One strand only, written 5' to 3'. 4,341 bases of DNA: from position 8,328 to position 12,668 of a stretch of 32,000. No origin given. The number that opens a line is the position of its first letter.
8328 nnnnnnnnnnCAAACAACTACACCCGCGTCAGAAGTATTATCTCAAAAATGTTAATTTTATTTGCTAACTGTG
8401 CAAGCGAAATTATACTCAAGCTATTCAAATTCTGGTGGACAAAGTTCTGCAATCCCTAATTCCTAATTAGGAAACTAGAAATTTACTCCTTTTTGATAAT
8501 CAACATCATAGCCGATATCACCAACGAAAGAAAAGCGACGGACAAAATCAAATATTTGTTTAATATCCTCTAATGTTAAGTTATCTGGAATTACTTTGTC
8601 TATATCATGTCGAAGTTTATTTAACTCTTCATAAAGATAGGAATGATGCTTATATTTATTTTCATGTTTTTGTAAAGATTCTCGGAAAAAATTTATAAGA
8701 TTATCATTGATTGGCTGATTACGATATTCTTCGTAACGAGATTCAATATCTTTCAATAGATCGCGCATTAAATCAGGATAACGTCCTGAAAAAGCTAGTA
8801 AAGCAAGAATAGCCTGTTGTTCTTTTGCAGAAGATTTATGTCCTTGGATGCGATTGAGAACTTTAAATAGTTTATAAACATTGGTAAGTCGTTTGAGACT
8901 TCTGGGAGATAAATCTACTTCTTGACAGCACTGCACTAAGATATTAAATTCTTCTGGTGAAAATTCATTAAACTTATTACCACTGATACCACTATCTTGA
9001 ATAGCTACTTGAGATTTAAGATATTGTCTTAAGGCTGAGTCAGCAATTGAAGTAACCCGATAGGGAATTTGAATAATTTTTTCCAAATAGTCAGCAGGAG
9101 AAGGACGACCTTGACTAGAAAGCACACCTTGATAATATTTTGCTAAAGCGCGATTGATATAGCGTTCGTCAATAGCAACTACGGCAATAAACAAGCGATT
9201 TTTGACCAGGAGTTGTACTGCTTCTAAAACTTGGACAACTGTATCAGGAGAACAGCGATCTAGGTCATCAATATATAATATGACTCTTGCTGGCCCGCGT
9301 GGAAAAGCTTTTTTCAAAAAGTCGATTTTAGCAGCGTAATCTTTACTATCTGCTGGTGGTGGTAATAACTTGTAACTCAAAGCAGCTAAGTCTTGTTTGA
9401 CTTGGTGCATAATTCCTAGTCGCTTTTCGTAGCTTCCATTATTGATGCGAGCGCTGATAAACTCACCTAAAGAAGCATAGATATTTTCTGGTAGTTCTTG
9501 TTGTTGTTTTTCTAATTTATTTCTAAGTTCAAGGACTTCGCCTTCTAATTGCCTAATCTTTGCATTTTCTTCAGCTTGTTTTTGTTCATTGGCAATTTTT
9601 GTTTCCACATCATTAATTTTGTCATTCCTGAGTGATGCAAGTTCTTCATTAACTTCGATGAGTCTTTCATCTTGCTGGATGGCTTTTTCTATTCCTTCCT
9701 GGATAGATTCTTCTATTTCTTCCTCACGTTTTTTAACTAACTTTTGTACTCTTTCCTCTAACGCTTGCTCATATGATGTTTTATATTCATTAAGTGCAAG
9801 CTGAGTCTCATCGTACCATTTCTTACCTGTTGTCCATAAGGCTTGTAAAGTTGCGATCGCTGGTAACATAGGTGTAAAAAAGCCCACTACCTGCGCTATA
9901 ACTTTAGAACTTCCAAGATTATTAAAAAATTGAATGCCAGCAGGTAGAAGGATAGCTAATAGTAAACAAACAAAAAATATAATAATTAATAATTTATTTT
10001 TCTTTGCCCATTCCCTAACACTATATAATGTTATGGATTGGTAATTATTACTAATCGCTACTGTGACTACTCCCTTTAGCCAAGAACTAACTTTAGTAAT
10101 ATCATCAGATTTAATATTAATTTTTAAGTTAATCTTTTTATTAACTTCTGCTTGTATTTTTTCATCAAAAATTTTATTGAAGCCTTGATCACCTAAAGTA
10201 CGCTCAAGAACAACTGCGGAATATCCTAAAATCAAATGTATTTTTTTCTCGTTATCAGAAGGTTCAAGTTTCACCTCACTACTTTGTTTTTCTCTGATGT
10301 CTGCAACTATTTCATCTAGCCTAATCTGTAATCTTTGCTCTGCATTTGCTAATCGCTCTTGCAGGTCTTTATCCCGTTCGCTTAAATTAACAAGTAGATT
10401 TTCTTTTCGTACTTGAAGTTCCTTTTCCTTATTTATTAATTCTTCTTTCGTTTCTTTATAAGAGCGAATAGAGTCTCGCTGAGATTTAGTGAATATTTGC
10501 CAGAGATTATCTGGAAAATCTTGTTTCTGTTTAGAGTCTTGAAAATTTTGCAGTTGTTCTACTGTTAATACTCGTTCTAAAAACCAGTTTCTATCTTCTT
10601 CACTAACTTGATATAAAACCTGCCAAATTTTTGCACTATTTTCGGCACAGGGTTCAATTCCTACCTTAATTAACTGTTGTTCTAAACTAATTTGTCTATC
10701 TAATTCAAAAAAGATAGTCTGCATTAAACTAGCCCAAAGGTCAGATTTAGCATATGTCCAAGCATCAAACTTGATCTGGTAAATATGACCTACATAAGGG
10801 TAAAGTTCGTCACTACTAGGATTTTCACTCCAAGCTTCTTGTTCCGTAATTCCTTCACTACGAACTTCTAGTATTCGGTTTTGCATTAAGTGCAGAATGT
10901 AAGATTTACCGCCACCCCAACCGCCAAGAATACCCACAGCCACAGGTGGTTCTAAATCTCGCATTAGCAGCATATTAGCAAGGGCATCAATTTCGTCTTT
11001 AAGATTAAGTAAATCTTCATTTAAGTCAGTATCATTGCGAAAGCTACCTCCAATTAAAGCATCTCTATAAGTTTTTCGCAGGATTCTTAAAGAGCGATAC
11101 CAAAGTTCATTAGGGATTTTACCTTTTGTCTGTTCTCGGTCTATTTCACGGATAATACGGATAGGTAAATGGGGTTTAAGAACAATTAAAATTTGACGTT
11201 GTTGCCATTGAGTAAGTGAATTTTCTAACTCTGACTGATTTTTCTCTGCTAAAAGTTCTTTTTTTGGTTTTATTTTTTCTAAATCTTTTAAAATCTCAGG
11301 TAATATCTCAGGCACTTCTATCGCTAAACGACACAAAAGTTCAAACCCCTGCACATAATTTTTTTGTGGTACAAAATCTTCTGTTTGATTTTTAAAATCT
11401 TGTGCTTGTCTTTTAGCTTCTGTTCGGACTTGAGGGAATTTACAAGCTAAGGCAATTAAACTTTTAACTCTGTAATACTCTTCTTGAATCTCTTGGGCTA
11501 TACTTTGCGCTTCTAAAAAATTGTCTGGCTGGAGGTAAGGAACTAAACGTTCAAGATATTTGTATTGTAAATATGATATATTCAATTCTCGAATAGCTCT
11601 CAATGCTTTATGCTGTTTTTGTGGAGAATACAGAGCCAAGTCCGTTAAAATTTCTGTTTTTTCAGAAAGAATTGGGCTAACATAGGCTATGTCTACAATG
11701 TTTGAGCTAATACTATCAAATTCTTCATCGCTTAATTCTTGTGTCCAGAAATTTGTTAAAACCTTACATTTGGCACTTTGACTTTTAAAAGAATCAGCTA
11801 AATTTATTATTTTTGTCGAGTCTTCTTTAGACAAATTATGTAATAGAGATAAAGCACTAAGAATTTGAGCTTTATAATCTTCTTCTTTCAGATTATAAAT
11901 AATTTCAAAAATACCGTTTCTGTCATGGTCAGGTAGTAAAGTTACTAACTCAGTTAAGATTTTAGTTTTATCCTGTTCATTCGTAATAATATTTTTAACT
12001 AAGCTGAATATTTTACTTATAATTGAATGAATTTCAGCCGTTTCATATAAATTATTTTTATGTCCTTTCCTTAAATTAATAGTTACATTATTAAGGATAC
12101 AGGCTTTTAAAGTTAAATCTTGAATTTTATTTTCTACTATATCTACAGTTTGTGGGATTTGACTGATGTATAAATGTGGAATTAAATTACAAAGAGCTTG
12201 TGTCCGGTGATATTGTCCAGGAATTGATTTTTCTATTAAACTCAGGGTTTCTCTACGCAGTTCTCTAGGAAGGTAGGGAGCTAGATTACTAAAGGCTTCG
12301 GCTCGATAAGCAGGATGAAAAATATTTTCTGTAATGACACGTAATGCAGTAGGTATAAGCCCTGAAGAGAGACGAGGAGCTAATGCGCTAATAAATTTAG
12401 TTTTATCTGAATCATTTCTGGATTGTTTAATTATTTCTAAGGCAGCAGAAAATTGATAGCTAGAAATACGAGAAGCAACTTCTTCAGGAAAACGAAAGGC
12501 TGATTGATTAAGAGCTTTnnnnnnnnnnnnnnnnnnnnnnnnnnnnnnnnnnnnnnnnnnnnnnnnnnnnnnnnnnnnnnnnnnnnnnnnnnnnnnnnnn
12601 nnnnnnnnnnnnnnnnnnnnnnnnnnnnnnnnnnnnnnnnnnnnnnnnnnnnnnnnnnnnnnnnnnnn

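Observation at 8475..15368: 2297-aa KAP NTPase fusing about 30 HEAT/ARM-like repeats to a membrane-inserted P-loop domain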

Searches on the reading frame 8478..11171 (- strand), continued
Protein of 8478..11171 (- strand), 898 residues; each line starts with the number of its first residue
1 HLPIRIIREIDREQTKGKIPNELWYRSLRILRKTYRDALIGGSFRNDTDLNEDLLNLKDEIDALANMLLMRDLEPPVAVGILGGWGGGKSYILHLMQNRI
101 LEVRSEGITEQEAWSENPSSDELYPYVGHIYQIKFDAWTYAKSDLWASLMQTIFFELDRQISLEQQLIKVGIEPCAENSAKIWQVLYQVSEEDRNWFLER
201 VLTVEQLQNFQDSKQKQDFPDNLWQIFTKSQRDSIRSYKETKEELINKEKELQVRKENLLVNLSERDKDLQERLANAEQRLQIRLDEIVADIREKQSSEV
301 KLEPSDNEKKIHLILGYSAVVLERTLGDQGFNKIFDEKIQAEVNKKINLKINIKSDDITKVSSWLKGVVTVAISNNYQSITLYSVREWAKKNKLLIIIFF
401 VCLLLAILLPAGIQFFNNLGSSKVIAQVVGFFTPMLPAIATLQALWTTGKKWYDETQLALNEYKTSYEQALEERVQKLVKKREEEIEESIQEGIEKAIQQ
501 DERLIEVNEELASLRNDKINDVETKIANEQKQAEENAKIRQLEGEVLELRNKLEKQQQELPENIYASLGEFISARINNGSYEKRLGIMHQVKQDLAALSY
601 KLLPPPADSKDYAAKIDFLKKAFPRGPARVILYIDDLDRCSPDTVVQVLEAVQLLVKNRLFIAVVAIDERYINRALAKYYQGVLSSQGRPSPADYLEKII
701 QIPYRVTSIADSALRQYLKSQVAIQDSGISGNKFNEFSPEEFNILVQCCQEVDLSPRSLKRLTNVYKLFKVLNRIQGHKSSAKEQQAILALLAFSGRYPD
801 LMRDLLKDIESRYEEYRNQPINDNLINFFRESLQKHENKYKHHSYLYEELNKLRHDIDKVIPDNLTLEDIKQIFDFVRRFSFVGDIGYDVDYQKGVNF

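Call 69: find_related_loci(query=A1, collection=genome_contigs, flank=10000)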
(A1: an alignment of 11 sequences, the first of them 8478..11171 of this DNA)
Query A1 (898 aa) in genome_contigs; peptide patterns used: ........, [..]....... (x = any residue, [..] = any of these).
120 stretches matched a pattern; 100 encode a relative of the query (tblastn E <= 1e-3); the best 80 are kept; 80 distinct loci.
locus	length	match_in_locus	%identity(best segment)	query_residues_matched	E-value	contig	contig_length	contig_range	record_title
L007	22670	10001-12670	69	1-893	0e+0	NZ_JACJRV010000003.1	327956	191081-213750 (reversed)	Nostoc sp. FACHB-152 contig3, whole genome shotgun sequence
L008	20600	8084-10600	44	1-898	0e+0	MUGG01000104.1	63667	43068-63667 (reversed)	MAG: Alkalinema sp. CACIAM 70d contig00032, whole genome shotgun sequence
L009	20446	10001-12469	46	1-889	0e+0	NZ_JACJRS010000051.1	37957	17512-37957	Phormidium sp. FACHB-1136 contig51, whole genome shotgun sequence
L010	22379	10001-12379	46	1-889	0e+0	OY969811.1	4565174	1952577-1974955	MAG: uncultured cyanobacterium isolate MFD02832.bin.c.1 genome assembly, chromosome: 1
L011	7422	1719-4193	45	1-889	0e+0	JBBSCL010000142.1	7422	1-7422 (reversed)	MAG: Leptolyngbyales cyanobacterium isolate metawrap_la6_18 metawrap_la6_18_K_742490_L_7422_cov_52.2159, whole genome sh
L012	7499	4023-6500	44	1-889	0e+0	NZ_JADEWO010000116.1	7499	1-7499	Oculatella sp. LEGE 06141 NODE_116_length_7499_cov_11.341, whole genome shotgun sequence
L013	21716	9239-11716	45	1-891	0e+0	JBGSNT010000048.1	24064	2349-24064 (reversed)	MAG: Nodosilinea sp. isolate JTS-AC262 k141_2135718, whole genome shotgun sequence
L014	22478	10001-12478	43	1-889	0e+0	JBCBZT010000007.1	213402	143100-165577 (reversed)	MAG: Cyanobacteria bacterium P01_A01_bin.123 k141_767891_length_213402_cov_37.2579, whole genome shotgun sequence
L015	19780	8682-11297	43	1-893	0e+0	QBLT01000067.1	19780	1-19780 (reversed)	MAG: Leptolyngbya sp. isolate ULC186bin1 scaffold67_size19780, whole genome shotgun sequence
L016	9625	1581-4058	45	1-889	0e+0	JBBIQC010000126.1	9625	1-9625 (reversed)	MAG: Oscillatoriales cyanobacterium bin_317 isolate SIF170217_bin_317 NODE_5845_length_9625_cov_3.697806, whole genome s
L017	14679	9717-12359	44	1-889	0e+0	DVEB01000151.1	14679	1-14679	MAG TPA_asm: Synechococcales cyanobacterium M55_K2018_004 NODE_1173_length_14679_cov_7.423550, whole genome shotgun sequ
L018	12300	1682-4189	43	1-888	0e+0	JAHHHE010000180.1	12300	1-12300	MAG: Gloeocapsa sp. UFS-A4-WI-NPMV-4B04 scaffold_975_c1, whole genome shotgun sequence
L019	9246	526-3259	42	1-891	0e+0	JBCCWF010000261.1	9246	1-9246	MAG: Cyanobacteria bacterium P01_E01_bin.6 k141_1884174_length_9246_cov_11.1080, whole genome shotgun sequence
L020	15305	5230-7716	44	1-891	0e+0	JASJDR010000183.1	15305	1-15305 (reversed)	MAG: Xenococcus sp. MO_188.B8 MO_188.c_3847, whole genome shotgun sequence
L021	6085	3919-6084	42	1-750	5e-166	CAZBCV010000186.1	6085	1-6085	MAG TPA_asm: uncultured Aureispira sp. isolate SRP072547_co1_319 genome assembly, contig: NODE_28738_length_6085_cov_7.8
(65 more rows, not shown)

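Call 72: find_encoding_contigs(protein=P0063, flank=10000, max_places=1)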
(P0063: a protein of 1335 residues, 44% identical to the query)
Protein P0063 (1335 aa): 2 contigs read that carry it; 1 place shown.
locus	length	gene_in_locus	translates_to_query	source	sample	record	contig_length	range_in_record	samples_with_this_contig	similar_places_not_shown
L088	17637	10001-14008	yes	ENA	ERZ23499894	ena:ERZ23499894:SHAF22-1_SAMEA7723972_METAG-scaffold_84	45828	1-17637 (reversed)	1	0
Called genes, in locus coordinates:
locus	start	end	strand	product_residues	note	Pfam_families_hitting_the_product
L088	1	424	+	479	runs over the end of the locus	PF13744:HTH_37 (faint), PF01381:HTH_3, PF13443:HTH_26, PF13560:HTH_31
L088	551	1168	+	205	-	PF13811:DUF4186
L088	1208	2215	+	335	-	PF04055:Radical_SAM (weak)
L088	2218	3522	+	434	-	-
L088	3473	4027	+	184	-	PF04266:ASCH (weak)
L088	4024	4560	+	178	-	PF01121:CoaE (faint), PF13238:AAA_18, PF13207:AAA_17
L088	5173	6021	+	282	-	-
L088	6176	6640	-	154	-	PF01850:PIN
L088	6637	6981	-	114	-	PF03683:UPF0175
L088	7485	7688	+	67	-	-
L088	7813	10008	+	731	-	-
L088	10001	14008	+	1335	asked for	PF07693:KAP_NTPase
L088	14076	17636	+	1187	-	?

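Call 73: find_encoding_contigs(protein=P0068, flank=10000, max_places=1)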
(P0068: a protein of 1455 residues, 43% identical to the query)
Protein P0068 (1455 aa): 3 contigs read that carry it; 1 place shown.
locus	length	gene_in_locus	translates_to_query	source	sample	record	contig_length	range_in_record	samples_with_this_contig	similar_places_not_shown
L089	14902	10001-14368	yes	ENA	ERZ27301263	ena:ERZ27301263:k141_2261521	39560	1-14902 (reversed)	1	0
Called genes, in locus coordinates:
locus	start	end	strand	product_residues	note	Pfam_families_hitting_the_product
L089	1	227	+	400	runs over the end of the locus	PF25919:BSH_CusB (faint), PF25917:BSH_RND, PF25984:BSH_YknX (weak), PF25989:YknX_C (faint), PF25876:HH_MFP_RND (weak), PF25954:Beta-barrel_RND_2, PF25967:RND-MFP_C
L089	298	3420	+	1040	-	PF00873:ACR_tran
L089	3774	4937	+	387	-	PF12167:Arm-DNA-bind_2, PF00589:Phage_integrase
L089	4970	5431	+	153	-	-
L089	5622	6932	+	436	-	PF00723:Glyco_hydro_15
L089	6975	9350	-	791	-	PF12895:ANAPC3 (faint), PF13371:TPR_9 (faint), PF00515:TPR_1, PF07719:TPR_2 (weak), PF13424:TPR_12, PF00515:TPR_1, PF07719:TPR_2 (weak), PF13181:TPR_8 (weak), +9 more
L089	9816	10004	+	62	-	-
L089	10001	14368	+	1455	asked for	PF07693:KAP_NTPase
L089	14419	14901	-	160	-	?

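Call 81: search_solved_structures(query=A1, max_evalue=1)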
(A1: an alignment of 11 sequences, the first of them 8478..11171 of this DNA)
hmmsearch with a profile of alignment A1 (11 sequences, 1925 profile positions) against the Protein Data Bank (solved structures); distinct sequences matched with E-value up to 1: 24.
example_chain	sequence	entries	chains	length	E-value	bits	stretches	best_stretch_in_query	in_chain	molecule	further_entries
3zpj_A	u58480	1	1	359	1.8e-11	45.2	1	87-399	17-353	TON_1535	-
5cwj_A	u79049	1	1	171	5.1e-05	23.8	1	334-463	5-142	Designed helical repeat protein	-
6xh5_A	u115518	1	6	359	0.00028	21.3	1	334-538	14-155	helical fusion design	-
9d92_A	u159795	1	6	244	0.001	19.5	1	55-453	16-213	Z4 c3i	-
4yxx_A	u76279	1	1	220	0.0027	18.1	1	35-235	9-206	dTor_6x35L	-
37tt_A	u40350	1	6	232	0.011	16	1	292-454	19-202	Z4 c3ii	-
5nf8_A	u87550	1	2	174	0.011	16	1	1493-1575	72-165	Respiratory supercomplex factor 1, mitochondrial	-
5h7c_A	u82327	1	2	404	0.024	14.9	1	58-402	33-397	Immunoglobulin G-binding protein A, DHR14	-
1deq_B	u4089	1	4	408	0.04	14.2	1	1498-1571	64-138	FIBRINOGEN (BETA CHAIN)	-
9h10_A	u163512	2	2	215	0.073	13.3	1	307-485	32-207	[(sulfaNHC)Au].TRP_18 | Tandem-repeat protein (TRP)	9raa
8s6p_A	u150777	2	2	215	0.075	13.3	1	307-486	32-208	TRP_18 F116W (R0) | TRP_18 F116W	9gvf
9rar_A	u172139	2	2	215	0.079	13.2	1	309-485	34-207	TRP_F43W | [(sulfaNHC)Au].TRP_F43W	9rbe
3h32_B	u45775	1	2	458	0.13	12.5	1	1500-1571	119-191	Fibrinogen beta chain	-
3ghg_B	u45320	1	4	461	0.13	12.5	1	1500-1571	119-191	Fibrinogen beta chain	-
9raq_A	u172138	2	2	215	0.16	12.2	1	326-585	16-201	TRP_F43W/E39L | [(sulfaNHC)Au].TRP_F43W/E39L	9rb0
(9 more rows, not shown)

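Call 82: search_solved_structures(query=A1, max_evalue=0.000001, show_alignments=1)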
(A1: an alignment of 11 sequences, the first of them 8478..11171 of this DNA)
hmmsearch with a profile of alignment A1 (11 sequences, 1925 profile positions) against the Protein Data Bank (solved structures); distinct sequences matched with E-value up to 0.000001: 1.
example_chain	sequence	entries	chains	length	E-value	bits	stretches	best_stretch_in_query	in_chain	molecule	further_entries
3zpj_A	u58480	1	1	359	1.8e-11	45.2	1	87-399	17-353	TON_1535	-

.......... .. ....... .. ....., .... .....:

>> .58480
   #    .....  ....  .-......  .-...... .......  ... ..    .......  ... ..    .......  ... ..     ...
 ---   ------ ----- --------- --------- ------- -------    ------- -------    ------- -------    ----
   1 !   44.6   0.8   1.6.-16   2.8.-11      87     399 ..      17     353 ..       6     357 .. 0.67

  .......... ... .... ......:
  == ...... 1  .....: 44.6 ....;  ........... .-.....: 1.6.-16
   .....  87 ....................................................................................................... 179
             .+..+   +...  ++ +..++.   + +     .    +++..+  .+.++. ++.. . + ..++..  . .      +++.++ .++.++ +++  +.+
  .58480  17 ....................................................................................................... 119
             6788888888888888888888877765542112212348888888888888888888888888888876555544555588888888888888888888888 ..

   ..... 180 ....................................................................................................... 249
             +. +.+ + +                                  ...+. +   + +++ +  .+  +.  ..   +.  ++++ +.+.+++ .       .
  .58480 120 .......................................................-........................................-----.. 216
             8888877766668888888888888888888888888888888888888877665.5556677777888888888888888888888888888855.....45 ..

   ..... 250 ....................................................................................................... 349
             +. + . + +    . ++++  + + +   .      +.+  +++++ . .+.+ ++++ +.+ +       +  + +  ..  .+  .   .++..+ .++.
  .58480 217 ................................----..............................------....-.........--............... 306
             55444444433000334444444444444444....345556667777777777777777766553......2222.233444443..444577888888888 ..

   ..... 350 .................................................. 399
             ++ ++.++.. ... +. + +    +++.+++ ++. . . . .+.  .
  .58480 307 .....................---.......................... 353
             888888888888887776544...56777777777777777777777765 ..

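Call 84: search_dna_similar(query=window:8478-11171:-, collection=plasmids, mode=protein, max_rows=15, max_evalue=1e-10)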
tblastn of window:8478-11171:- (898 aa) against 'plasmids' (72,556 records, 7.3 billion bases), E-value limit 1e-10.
Records with a match: 2; places in all: 2; records where one place covers at least 80% of the query: 0.
Best place of each record, by identity: <60% 2.
By first word of the organism name: Rhizobium 1; Agrobacterium 1.
By predicted mobility (MOB-suite, as given by PLSDB): non-mobilizable 1; conjugative 1.
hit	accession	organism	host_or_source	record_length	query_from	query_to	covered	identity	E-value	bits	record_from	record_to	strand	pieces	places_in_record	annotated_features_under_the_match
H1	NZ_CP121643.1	Rhizobium sp. CC1099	Onobrychis viciifolia,cell culture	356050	521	724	23%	33.1%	7e-11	74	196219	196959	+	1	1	P-loop NTPase fold protein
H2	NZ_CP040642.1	Agrobacterium sp. T29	Single strain culture,soil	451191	571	745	19%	33.2%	2e-12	79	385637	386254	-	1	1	P-loop NTPase fold protein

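Call 85: search_dna_similar(query=window:8478-11171:-, collection=phages, mode=protein, max_rows=10, max_evalue=0.00001)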
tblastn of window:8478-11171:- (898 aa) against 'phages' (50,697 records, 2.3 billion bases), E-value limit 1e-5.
No match.

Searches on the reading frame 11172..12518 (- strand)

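Call 46: search_protein_families(library=pfam, proteins=[window:11172-12518:-], max_evalue=10)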
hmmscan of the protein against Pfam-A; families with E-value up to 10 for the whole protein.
window:11172-12518:- (449 aa): 1 family
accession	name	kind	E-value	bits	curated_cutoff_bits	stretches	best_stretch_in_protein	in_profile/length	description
PF22206.1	Cas_Csm6_6H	-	0.021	15.1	23.4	1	13-44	14-47/53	CRISPR-associated protein Csm6 6H domain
